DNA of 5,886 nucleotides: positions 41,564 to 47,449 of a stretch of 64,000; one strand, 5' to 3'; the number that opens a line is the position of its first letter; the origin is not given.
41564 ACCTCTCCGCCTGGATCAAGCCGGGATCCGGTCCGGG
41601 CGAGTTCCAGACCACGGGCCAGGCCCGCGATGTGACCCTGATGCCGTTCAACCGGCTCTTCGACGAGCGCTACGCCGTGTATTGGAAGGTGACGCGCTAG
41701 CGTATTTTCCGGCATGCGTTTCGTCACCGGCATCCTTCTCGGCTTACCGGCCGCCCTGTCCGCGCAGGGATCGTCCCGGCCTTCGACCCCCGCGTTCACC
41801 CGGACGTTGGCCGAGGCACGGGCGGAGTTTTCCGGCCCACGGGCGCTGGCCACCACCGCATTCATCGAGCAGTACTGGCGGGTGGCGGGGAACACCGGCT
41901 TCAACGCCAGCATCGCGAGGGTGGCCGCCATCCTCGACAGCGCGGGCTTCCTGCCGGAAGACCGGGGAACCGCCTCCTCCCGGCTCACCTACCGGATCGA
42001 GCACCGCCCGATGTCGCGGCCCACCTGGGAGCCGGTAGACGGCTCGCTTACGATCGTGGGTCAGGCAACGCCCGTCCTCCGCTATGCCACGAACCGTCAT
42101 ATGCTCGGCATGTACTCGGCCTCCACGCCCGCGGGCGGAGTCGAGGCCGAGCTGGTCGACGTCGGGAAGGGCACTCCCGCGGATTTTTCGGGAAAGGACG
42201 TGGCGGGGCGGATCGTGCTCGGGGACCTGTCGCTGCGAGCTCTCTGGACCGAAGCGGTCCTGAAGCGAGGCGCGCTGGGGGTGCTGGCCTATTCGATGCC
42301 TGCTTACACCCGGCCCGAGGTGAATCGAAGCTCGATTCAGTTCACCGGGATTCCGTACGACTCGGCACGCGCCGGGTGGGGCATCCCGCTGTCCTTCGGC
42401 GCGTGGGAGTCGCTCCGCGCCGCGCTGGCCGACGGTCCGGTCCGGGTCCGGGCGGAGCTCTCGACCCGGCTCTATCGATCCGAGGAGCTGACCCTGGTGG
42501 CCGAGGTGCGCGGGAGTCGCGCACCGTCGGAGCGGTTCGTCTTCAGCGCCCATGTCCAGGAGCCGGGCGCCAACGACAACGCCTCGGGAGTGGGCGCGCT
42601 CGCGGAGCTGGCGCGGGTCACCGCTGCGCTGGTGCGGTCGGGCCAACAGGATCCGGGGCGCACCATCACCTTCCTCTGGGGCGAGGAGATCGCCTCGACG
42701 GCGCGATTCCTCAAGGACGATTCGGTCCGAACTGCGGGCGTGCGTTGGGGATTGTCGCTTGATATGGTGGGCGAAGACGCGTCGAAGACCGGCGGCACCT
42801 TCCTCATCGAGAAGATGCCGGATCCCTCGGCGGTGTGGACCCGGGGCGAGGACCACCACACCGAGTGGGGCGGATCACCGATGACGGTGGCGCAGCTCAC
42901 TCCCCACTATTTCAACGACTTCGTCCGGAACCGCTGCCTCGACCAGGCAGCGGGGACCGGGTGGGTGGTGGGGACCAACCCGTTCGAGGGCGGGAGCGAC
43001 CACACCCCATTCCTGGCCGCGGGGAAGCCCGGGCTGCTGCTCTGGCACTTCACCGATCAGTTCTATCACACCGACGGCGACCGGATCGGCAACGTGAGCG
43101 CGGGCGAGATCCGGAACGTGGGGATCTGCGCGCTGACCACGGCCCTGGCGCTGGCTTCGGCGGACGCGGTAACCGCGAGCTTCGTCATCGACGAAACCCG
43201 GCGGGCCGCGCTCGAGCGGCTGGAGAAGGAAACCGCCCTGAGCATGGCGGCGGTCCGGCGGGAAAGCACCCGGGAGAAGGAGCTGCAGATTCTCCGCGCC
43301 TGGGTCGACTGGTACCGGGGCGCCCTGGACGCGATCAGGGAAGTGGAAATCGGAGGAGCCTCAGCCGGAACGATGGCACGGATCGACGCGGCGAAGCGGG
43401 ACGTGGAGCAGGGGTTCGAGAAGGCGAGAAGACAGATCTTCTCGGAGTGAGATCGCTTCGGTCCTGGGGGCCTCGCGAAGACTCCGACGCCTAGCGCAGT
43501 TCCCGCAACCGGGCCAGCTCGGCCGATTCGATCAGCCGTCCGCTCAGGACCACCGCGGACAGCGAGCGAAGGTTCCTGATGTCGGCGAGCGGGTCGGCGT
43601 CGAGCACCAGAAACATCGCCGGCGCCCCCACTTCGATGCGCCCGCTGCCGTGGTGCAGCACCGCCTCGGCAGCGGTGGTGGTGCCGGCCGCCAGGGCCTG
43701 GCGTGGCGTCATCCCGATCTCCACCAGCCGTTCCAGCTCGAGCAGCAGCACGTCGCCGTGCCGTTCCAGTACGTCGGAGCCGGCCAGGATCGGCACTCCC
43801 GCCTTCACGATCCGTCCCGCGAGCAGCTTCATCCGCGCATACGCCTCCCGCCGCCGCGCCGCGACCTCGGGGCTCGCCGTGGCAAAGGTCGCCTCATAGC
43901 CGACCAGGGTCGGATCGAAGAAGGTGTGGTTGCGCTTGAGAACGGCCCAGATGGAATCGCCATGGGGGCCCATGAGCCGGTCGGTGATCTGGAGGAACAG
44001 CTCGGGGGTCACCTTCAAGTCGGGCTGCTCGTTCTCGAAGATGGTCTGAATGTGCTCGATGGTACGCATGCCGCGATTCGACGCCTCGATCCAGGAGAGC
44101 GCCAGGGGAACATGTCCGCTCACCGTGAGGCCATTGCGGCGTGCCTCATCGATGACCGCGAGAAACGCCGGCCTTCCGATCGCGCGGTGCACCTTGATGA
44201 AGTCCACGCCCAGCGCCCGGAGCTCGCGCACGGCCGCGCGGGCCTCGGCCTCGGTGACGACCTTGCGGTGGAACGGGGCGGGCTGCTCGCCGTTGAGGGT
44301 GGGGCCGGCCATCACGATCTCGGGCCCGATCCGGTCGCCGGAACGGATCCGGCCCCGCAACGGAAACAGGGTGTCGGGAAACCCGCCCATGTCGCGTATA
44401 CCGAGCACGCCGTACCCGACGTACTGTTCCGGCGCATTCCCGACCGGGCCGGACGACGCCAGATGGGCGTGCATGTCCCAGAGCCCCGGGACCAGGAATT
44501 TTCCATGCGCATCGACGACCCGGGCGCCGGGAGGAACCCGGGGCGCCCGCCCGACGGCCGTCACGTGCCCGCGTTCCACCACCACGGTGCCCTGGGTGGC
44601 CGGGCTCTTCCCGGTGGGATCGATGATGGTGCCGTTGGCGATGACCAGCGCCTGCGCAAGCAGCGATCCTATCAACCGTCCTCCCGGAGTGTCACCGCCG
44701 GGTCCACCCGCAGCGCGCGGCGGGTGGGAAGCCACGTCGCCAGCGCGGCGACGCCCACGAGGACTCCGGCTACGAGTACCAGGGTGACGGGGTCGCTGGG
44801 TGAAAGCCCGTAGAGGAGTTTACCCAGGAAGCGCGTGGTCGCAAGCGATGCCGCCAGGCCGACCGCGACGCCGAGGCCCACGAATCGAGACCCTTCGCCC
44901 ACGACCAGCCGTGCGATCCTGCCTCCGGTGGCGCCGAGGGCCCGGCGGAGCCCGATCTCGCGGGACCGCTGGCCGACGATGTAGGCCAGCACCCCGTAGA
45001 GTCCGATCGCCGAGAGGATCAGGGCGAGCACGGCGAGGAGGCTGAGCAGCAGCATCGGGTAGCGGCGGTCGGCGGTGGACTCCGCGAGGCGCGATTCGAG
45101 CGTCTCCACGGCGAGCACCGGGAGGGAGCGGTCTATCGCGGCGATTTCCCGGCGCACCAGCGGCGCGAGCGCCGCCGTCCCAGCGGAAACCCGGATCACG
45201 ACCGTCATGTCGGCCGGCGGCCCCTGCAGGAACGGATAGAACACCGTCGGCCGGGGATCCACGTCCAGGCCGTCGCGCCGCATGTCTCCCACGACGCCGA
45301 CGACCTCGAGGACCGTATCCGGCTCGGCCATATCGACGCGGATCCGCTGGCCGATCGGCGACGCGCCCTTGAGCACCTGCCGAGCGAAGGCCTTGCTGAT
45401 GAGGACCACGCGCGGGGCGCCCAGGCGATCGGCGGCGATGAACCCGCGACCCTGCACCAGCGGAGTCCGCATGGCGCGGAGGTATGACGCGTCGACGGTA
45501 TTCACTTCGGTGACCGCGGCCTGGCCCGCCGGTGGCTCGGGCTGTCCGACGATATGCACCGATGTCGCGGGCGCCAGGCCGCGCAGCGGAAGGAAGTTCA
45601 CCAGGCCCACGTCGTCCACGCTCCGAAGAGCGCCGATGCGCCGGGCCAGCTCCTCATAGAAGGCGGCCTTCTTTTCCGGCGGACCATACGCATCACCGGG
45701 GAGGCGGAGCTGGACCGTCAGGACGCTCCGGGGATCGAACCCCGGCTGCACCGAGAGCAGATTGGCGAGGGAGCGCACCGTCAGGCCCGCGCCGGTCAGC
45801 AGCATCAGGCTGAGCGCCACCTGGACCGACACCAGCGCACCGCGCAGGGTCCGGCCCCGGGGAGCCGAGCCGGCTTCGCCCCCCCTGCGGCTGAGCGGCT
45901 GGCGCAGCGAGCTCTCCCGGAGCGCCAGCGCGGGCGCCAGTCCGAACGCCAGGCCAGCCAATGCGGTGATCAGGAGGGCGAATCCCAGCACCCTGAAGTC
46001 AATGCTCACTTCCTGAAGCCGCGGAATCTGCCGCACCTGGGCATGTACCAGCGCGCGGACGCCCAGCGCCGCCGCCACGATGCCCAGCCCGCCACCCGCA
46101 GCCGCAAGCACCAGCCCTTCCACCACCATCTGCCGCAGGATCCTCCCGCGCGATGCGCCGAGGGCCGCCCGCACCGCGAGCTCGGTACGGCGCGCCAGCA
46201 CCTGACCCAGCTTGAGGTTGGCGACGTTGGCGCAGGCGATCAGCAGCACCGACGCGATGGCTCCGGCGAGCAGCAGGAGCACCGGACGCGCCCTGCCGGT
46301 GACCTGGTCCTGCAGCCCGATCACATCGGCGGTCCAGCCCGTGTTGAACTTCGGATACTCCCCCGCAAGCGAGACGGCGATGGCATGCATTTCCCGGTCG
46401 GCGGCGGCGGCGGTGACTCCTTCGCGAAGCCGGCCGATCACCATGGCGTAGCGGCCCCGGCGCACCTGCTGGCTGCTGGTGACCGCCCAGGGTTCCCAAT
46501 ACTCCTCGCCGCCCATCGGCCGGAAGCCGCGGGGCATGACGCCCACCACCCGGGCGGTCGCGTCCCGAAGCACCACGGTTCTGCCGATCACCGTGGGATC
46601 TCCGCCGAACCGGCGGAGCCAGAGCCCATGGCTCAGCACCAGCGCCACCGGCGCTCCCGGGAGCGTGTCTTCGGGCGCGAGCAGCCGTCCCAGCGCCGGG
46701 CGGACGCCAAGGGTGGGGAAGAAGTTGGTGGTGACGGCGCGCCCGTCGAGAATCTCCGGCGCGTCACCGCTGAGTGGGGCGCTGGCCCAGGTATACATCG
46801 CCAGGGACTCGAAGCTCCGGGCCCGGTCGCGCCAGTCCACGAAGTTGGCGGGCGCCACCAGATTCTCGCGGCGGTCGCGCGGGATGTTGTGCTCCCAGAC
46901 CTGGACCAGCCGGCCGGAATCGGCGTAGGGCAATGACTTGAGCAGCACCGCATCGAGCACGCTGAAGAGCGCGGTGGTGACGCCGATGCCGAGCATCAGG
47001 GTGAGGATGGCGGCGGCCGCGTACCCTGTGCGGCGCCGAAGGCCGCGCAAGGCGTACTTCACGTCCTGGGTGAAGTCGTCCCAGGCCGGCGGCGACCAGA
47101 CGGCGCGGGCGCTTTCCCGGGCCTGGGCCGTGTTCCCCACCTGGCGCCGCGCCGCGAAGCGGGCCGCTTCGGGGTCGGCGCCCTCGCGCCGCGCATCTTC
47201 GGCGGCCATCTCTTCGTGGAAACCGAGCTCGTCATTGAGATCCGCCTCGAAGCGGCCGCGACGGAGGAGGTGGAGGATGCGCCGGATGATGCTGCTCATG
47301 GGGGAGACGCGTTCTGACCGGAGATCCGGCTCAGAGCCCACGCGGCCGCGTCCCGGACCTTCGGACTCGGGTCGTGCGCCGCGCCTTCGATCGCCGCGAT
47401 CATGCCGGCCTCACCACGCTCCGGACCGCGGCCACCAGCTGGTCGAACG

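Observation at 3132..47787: Five ADOP-type duplicated orphan MacB/FtsX permeases in 45 kb, four in PadR-led modules, no cognate ATPase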

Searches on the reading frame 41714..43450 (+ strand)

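Call 22: search_protein_families(library=pfam, proteins=[window:41714-43450:+], max_evalue=0.01)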
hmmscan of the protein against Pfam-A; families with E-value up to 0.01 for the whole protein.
window:41714-43450:+ (578 aa): 2 families
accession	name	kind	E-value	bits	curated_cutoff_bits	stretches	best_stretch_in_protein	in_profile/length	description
PF04389.22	Peptidase_M28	-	2.5e-15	57.2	21.3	1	261-474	2-190/193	Peptidase family M28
PF16254.10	DUF4910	-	0.0045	16.3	26.6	1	270-357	66-149/247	Domain of unknown function (DUF4910)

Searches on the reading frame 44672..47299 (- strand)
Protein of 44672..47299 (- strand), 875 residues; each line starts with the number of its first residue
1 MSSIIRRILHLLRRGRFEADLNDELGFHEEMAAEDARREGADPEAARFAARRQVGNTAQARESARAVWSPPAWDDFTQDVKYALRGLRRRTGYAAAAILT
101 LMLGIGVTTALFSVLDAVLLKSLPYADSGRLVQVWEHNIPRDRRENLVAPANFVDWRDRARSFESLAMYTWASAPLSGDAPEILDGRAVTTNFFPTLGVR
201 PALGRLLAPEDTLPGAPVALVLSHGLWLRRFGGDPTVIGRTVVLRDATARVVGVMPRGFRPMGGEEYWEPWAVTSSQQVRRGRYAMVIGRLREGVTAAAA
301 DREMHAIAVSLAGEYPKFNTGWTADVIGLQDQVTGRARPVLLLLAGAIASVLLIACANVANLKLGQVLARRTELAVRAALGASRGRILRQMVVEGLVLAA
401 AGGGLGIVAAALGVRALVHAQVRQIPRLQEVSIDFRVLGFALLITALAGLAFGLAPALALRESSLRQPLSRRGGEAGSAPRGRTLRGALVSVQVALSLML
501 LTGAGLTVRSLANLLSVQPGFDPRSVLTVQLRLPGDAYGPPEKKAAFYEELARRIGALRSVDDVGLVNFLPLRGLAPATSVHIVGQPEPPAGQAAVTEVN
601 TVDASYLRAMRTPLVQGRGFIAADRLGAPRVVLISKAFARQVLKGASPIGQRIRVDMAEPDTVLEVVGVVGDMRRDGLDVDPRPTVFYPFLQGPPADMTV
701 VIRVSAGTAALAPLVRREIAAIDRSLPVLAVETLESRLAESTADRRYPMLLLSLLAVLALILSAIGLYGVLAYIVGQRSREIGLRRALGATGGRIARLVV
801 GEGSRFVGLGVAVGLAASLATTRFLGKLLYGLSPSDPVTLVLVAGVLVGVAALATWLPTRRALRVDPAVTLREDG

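Call 5: search_protein_families(library=ncbifam, proteins=[window:44672-47299:-])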
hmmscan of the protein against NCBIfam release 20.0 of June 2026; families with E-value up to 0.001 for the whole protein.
window:44672-47299:- (875 aa): 4 families
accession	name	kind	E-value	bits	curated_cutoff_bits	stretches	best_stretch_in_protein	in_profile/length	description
TIGR03434.1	ADOP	subfamily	1.3e-266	886.8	622.3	1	77-874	2-803/803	ADOP family duplicated permease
NF007826.0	PRK10535.1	equivalog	9e-22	77.1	966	2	190-457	373-633/648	macrolide ABC transporter ATP-binding protein/permease MacB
NF038403.1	perm_prefix_1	domain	3.5e-07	29.9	30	1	8-63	2-57/59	permease prefix domain 1-containing protein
TIGR02212.1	lolCE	equivalog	0.00024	20.2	362.45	0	752-873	269-410/411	lipoprotein-releasing ABC transporter permease subunit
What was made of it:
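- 44672..47299 (-): ADOP-E, 875 aa, with N-terminal prefix (about 47111-47278). TIGR03434 886.8 bits; perm_prefix_1 29.9 bits, just under the cut-off of 30 (call 5).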

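Call 6: search_protein_families(library=pfam, proteins=[window:44672-47299:-])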
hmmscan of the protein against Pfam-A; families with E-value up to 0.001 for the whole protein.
window:44672-47299:- (875 aa): 2 families
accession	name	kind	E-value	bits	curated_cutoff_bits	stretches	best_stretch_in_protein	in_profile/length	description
PF12704.14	MacB_PCD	-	2.9e-34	119.6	27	2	95-306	2-206/207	MacB-like periplasmic core domain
PF02687.27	FtsX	-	2.7e-21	76.3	25.5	2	754-867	2-120/120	FtsX-like permease C-terminal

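Call 15: find_encoding_contigs(protein=window:44672-47299:-, flank=10000, max_places=3)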
Protein window:44672-47299:- (875 aa): no gene with exactly this product is on record in the collection.
